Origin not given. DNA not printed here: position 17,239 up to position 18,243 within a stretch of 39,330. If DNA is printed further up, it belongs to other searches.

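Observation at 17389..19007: Orphan Type I-like methyltransferase plus half-HsdS specificity subunit, with no restriction subunit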

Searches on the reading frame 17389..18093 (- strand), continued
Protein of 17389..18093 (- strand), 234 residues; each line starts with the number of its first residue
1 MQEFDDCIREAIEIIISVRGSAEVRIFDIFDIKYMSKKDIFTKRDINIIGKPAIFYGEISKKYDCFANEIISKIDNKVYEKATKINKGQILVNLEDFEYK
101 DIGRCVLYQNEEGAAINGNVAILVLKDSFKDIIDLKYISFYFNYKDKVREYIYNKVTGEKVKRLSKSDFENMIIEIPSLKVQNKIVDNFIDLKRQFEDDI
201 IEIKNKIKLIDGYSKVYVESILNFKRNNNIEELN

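Call 66: find_related_loci(query=A5, collection=genome_contigs, flank=6000)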
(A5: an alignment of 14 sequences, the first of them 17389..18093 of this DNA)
Query A5 (234 aa) in genome_contigs; peptide patterns used: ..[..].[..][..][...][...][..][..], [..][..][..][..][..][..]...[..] (x = any residue, [..] = any of these).
65 stretches matched a pattern, but none encodes a relative of the query by tblastn (E <= 1e-3).

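Call 92: search_dna_similar(query=window:17389-18093:-, collection=phages, mode=protein, max_evalue=0.001, max_rows=25)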
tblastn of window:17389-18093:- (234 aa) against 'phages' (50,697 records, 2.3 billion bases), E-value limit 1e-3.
Records with a match: 1; places in all: 1; records where one place covers at least 80% of the query: 1.
Best place of each record, by identity: <60% 1.
By first word of the organism name: Fusobacterium 1.
By host as written in the record: Fusobacterium nucleatum 1.
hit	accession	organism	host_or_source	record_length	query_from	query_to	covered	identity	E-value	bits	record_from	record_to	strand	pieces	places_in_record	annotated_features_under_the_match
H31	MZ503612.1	Fusobacterium phage FNU_1P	Fusobacterium nucleatum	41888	1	234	100%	56.5%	2e-74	250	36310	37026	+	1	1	restriction endonuclease subunit S | N-6 DNA methylase | nucelotide kinase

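Call 93: search_dna_similar(query=window:17389-18093:-, collection=plasmids, mode=protein, max_evalue=0.001, max_rows=15)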
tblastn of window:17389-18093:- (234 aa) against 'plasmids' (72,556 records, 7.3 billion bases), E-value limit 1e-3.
Records with a match: 174; places in all: 179; records where one place covers at least 80% of the query: 0.
Best place of each record, by identity: <60% 174.
By first word of the organism name: Klebsiella 86; Escherichia 72; Citrobacter 3; Psychrobacter 2; Enterobacter 2; Vibrio 2; Fusobacterium 1; Rahnella 1; Serratia 1; Rouxiella 1; and 3 more.
By predicted mobility (MOB-suite, as given by PLSDB): non-mobilizable 111; mobilizable 34; conjugative 29.
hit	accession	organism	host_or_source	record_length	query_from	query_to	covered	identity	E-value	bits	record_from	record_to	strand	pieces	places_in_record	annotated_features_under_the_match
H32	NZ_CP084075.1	Fusobacterium vincentii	-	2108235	12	187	75%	30.2%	5e-12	72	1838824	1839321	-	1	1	none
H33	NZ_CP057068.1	Klebsiella pneumoniae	culture,Pooled cattle faecal samples ...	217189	21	196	75%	27.6%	3e-6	55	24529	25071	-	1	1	restriction endonuclease subunit S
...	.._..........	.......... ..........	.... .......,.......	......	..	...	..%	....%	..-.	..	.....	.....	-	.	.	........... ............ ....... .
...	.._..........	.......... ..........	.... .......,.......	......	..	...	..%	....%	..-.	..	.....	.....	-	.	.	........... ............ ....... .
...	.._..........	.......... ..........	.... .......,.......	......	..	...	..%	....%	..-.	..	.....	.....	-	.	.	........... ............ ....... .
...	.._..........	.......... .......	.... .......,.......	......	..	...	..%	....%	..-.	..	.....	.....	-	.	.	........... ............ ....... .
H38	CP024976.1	Escherichia coli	cell culture,the intestine membrane of ...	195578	17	196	77%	26.7%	2e-6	56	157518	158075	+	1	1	hsdS: Type-1 restriction enzyme EcoR124II specificity protein | insB: Insertion element IS1 protein InsB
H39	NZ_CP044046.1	Klebsiella pneumoniae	Homo sapiens,clinical isolate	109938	23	196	74%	27.4%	1e-5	53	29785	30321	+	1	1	restriction endonuclease subunit S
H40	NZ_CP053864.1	Klebsiella pneumoniae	Homo sapiens,cell culture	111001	23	196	74%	27.4%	1e-5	53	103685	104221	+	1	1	restriction endonuclease subunit S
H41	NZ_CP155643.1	Klebsiella pneumoniae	Broncho-alveolar ...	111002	23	196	74%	27.4%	1e-5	53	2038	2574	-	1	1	restriction endonuclease subunit S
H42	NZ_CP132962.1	Klebsiella pneumoniae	Homo sapiens,blood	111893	23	196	74%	27.4%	1e-5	53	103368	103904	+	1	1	restriction endonuclease subunit S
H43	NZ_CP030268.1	Klebsiella pneumoniae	Homo sapiens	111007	23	196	74%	27.4%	1e-5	53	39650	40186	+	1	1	restriction endonuclease subunit S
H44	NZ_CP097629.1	Klebsiella pneumoniae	Homo sapiens,pure culture,rectal swab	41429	23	196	74%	27.4%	3e-5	52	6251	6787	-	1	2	restriction endonuclease subunit S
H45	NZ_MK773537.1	Klebsiella pneumoniae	-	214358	23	186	70%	27.7%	6e-5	51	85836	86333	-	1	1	none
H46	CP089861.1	Klebsiella pneumoniae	Homo sapiens,blood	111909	23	186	70%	27.7%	6e-5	51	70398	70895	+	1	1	restriction endonuclease subunit S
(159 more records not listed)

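Call 94: get_annotated_region(hit=H32, flank=6000)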
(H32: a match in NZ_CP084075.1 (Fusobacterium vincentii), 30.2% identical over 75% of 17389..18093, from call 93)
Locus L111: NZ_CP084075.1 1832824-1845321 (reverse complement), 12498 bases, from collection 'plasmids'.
description: Fusobacterium vincentii strain SB055 plasmid pSB055A, complete sequence
organism: Fusobacterium vincentii (NCBI taxid 155615)
taxonomy: Bacteria; Fusobacteriota; Fusobacteriia; Fusobacteriales; Fusobacteriaceae; Fusobacterium; Fusobacterium vincentii
host: -; source: -; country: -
typing (MOB-suite, as given by PLSDB): non-mobilizable
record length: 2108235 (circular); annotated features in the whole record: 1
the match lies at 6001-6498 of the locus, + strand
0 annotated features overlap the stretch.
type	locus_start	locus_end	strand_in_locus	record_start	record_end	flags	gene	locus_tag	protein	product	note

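Call 96: search_protein_families(library=pfam, proteins=[L111:1966-2958:+, L111:2936-4405:+, L111:4637-6001:+, L111:6151-6621:+, L111:6742-8004:+, L111:8001-8507:+, L111:8600-11653:+], max_evalue=0.0001)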
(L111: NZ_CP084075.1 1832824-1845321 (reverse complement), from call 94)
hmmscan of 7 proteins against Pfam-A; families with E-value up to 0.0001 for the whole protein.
L111:1966-2958:+ (330 aa): 2 families
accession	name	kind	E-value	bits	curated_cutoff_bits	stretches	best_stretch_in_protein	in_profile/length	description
PF02384.22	N6_Mtase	-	1.4e-106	356.8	20.4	1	1-295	16-310/311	N-6 DNA Methylase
PF07669.17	Eco57I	-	3.5e-07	30.9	25.3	1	72-203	49-168/171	Eco57I restriction-modification methylase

L111:2936-4405:+ (489 aa): 2 families
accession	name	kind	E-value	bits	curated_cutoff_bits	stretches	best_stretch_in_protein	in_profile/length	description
PF13749.12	HATPase_c_4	-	4.2e-22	78.4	26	1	311-395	1-88/89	Putative ATP-dependent DNA helicase recG C-terminal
PF04326.19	SLFN_AlbA_2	-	1.6e-18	67.8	25.3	1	24-142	1-117/118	Schlafen, AlbA_2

L111:4637-6001:+ (454 aa): 1 family
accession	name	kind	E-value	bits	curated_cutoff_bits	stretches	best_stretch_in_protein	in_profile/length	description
PF01420.25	Methylase_S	-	3.1e-48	164.6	22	2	13-192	1-166/168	Type I restriction modification DNA specificity domain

L111:6151-6621:+ (156 aa): 1 family
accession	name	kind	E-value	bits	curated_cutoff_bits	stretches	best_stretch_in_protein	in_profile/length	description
PF01420.25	Methylase_S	-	4.9e-18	66.3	22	1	21-138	57-168/168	Type I restriction modification DNA specificity domain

L111:6742-8004:+ (420 aa): 1 family
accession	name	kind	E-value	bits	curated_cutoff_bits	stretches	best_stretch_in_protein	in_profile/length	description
PF13304.12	AAA_21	-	3.5e-16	60.6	27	1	42-358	4-303/304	AAA domain, putative AbiEii toxin, Type IV TA system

L111:8001-8507:+ (168 aa): 0 families

L111:8600-11653:+ (1017 aa): 6 families
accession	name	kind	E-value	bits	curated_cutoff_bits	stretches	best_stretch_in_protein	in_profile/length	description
PF12008.13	EcoR124_C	-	1.4e-69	235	23.1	1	752-1012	1-260/260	Type I restriction and modification enzyme - subunit R C terminal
PF22679.2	T1R_D3-like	-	3.5e-61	206.7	27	1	568-731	2-158/158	Type I restriction enzyme subunit R domain 3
PF18766.7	SWI2_SNF2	-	2e-55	188.3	26.7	1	296-524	1-209/221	SWI2/SNF2 ATPase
PF04313.20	HSDR_N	-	1.1e-43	149.9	25.1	1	35-224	1-196/198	Type I restriction enzyme R protein N terminus (HSDR_N)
PF04851.21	ResIII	-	2.1e-39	135.5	22.5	1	292-463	3-163/164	Type III restriction enzyme, res subunit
PF00270.35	DEAD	-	1.7e-10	41.3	26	1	328-461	21-159/167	DEAD/DEAH box helicase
